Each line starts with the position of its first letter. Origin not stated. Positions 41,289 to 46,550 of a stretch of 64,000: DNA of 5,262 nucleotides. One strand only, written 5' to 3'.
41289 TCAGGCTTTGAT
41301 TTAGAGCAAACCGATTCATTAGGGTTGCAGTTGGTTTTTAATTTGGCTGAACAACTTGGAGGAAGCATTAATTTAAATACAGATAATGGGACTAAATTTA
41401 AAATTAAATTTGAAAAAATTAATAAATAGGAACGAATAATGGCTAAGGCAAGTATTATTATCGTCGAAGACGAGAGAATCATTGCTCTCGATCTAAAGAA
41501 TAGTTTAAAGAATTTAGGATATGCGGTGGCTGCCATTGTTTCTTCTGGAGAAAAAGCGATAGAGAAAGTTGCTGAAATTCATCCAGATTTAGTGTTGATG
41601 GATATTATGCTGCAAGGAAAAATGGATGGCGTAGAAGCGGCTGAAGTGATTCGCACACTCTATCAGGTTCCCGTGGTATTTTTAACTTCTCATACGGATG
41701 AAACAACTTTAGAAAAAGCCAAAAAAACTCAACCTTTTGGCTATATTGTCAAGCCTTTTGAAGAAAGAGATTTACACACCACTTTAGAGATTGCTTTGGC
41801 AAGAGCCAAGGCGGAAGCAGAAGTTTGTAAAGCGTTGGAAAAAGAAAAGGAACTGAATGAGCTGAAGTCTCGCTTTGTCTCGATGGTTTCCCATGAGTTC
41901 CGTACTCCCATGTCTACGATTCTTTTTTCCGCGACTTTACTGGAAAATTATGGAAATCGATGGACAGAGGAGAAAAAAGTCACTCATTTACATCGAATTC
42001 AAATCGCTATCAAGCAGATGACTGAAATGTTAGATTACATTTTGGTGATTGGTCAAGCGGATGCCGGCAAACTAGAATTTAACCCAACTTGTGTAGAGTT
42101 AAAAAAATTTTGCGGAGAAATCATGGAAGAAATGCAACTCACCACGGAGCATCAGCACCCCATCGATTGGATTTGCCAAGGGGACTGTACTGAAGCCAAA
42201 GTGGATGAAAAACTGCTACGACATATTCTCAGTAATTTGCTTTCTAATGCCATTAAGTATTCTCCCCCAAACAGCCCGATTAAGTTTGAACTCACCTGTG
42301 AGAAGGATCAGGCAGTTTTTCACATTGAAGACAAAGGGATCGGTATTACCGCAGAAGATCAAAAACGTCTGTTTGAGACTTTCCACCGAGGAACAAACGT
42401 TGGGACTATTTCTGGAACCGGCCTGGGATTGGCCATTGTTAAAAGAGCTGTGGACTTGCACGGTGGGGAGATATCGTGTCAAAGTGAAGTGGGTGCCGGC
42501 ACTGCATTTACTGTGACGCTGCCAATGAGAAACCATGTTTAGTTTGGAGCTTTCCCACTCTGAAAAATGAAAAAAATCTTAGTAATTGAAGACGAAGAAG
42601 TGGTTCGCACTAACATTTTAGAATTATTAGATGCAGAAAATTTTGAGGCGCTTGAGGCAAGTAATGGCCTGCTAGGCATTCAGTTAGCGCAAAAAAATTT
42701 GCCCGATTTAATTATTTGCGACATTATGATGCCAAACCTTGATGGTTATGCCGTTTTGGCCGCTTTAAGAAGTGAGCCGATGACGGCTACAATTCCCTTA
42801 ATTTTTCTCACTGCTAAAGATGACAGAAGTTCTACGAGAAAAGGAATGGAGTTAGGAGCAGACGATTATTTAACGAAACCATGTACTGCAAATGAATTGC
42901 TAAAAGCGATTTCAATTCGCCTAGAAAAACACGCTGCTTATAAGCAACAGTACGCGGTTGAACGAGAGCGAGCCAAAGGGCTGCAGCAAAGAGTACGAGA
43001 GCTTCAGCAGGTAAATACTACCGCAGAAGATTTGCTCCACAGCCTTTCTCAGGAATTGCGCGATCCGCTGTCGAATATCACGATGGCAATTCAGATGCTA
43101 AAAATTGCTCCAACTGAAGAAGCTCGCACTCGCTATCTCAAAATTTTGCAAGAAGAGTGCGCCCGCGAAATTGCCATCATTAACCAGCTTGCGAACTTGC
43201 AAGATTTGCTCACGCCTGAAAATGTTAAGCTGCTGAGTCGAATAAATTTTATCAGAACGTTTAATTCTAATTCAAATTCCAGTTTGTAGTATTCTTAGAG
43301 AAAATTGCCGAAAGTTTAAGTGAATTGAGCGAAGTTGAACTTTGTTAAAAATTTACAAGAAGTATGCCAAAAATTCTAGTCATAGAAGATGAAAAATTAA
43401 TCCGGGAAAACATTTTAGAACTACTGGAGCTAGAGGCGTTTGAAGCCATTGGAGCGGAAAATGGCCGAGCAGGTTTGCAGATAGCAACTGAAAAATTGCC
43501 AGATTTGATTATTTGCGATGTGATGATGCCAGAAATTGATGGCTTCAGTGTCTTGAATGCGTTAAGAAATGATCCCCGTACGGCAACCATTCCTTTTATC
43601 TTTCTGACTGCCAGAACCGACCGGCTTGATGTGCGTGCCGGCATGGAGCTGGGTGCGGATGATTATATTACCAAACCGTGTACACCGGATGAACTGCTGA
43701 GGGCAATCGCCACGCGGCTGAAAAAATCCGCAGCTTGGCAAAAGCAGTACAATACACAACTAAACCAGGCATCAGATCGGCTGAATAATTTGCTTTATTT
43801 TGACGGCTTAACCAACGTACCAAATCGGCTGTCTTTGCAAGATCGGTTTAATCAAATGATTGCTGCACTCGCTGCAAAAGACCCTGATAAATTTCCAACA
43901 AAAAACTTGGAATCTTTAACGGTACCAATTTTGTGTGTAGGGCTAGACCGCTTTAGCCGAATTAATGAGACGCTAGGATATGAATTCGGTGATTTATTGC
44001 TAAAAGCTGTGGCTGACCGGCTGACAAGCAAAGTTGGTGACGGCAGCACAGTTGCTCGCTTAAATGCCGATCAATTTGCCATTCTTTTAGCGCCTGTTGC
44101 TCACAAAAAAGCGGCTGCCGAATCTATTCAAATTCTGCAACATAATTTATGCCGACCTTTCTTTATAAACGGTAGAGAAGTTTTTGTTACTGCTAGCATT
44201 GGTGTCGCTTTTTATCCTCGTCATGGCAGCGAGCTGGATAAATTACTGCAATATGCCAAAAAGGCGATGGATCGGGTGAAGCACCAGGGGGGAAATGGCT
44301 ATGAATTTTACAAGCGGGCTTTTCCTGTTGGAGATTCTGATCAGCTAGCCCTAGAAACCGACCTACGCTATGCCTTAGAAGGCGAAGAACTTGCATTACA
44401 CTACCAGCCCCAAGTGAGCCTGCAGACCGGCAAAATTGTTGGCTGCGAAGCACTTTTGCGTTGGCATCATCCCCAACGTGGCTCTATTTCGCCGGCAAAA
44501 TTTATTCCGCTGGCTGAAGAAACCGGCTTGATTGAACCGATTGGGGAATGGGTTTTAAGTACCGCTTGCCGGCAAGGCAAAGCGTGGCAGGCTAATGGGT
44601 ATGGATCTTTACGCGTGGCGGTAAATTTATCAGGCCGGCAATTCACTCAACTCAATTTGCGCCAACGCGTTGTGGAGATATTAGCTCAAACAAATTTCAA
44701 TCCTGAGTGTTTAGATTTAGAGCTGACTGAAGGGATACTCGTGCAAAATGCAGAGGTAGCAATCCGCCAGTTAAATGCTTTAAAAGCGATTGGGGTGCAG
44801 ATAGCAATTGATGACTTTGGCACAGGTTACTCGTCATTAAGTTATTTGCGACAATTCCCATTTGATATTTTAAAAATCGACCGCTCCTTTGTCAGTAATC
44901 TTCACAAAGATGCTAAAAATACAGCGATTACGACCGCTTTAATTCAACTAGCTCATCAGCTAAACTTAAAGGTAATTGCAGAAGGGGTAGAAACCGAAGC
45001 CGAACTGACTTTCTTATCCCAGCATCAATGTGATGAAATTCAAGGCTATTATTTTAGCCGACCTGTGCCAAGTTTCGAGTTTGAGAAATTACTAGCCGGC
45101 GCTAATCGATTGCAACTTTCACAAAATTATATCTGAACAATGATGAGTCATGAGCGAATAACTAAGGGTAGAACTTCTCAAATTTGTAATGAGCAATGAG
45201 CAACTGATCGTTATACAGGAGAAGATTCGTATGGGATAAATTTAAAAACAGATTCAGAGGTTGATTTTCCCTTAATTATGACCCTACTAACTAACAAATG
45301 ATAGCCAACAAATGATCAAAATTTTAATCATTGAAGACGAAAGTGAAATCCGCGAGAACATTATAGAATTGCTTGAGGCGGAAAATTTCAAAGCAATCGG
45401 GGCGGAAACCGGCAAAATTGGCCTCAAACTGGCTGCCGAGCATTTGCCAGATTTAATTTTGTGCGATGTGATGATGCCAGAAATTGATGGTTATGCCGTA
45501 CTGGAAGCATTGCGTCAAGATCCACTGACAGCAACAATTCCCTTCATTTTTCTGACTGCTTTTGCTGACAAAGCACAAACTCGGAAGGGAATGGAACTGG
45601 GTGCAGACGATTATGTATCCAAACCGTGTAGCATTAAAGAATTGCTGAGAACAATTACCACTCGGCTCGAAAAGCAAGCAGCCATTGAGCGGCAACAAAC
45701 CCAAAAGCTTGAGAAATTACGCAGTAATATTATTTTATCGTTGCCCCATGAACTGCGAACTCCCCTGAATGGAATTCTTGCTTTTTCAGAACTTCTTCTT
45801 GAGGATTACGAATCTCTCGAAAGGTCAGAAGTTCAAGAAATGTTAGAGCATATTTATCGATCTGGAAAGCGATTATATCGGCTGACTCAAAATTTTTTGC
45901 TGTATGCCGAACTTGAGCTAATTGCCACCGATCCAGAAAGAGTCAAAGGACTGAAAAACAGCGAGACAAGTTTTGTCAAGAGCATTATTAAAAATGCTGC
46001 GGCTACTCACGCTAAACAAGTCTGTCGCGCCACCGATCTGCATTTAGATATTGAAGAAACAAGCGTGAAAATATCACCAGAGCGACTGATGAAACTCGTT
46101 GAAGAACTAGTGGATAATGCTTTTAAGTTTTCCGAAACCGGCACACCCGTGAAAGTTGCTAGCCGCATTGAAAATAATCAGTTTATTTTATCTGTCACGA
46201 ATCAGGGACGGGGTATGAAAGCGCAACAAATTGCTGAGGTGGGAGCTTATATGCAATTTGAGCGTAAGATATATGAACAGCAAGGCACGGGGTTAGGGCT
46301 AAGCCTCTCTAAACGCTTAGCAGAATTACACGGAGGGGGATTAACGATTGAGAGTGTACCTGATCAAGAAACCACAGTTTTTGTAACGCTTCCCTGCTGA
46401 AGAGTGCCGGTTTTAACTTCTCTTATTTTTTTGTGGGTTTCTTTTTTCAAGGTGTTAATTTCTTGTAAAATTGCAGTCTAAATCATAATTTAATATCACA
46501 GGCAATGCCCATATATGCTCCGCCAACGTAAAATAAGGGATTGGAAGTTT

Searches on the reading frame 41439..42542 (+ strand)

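Call 68: search_protein_families(library=pfam, proteins=[window:41439-42542:+], max_evalue=0.00001)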
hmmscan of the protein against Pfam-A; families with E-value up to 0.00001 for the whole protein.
window:41439-42542:+ (367 aa): 3 families
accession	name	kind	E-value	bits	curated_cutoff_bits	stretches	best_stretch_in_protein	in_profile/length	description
PF02518.31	HATPase_c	-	8.2e-32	110.4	26.4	1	256-364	2-110/111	Histidine kinase-, DNA gyrase B-, and HSP90-like ATPase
PF00072.30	Response_reg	-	1.7e-24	86.5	30.2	1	6-116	1-110/111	Response regulator receiver domain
PF00512.31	HisKA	-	1.2e-11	45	26.9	1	143-210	2-66/66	His Kinase A (phospho-acceptor) domain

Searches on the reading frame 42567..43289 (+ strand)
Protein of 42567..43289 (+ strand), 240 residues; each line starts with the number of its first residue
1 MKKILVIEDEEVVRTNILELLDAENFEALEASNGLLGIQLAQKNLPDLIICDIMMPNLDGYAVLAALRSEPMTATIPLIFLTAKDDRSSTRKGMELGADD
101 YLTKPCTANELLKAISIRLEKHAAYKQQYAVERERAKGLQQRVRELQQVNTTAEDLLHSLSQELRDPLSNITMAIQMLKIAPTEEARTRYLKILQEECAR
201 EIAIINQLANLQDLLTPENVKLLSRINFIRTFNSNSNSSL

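Call 68: search_protein_families(library=pfam, proteins=[window:42567-43289:+], max_evalue=0.00001)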
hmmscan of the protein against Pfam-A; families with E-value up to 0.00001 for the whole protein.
window:42567-43289:+ (240 aa): 2 families
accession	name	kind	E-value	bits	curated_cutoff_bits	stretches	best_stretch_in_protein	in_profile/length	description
PF00072.30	Response_reg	-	3.3e-28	98.5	30.2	1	4-115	1-110/111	Response regulator receiver domain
PF00512.31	HisKA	-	3.3e-07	30.7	26.9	1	154-212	3-61/66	His Kinase A (phospho-acceptor) domain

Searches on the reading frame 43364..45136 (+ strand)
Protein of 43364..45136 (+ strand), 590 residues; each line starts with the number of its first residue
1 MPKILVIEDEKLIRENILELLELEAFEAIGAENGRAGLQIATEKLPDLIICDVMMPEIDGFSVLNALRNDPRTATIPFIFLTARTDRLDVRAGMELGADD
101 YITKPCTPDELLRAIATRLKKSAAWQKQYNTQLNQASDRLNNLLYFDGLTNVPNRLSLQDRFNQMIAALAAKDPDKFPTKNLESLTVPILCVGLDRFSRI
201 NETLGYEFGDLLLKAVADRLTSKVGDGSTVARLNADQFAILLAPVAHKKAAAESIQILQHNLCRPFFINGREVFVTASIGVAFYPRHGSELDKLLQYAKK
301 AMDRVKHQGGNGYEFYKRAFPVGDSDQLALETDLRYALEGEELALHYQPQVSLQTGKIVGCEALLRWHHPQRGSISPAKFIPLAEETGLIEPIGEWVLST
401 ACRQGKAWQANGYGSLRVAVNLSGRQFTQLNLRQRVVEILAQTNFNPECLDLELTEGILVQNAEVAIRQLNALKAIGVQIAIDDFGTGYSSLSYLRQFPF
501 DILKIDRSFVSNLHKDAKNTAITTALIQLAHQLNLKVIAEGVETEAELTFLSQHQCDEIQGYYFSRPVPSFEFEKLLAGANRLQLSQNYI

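Call 68: search_protein_families(library=pfam, proteins=[window:43364-45136:+], max_evalue=0.00001)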
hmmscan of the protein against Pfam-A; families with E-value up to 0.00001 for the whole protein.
window:43364-45136:+ (590 aa): 3 families
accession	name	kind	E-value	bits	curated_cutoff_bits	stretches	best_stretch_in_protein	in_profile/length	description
PF00563.25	EAL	-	3.6e-79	265.9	31.3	1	333-567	3-236/236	EAL domain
PF00990.26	GGDEF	-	5.3e-32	111.3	23.8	1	145-311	2-160/161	Diguanylate cyclase, GGDEF domain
PF00072.30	Response_reg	-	1.5e-27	96.4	30.2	1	4-115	1-110/111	Response regulator receiver domain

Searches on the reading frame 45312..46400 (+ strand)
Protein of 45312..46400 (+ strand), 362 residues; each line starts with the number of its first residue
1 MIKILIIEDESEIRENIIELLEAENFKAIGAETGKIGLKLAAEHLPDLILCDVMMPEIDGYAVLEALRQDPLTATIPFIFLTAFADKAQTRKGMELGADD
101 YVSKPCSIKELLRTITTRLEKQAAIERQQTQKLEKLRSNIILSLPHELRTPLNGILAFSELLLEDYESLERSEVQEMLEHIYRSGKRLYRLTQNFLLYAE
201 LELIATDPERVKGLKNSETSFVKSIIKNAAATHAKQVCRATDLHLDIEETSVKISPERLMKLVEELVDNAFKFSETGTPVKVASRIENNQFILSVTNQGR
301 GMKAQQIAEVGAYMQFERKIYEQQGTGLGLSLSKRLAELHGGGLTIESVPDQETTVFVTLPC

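Call 68: search_protein_families(library=pfam, proteins=[window:45312-46400:+], max_evalue=0.00001)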
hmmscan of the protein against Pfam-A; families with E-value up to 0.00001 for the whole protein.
window:45312-46400:+ (362 aa): 3 families
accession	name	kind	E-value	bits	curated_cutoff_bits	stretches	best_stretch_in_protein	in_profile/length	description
PF00072.30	Response_reg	-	1.7e-27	96.3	30.2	1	4-115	1-110/111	Response regulator receiver domain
PF02518.31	HATPase_c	-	6.5e-22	78.5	26.4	1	256-361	3-108/111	Histidine kinase-, DNA gyrase B-, and HSP90-like ATPase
PF00512.31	HisKA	-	2.8e-12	46.9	26.9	1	141-202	6-64/66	His Kinase A (phospho-acceptor) domain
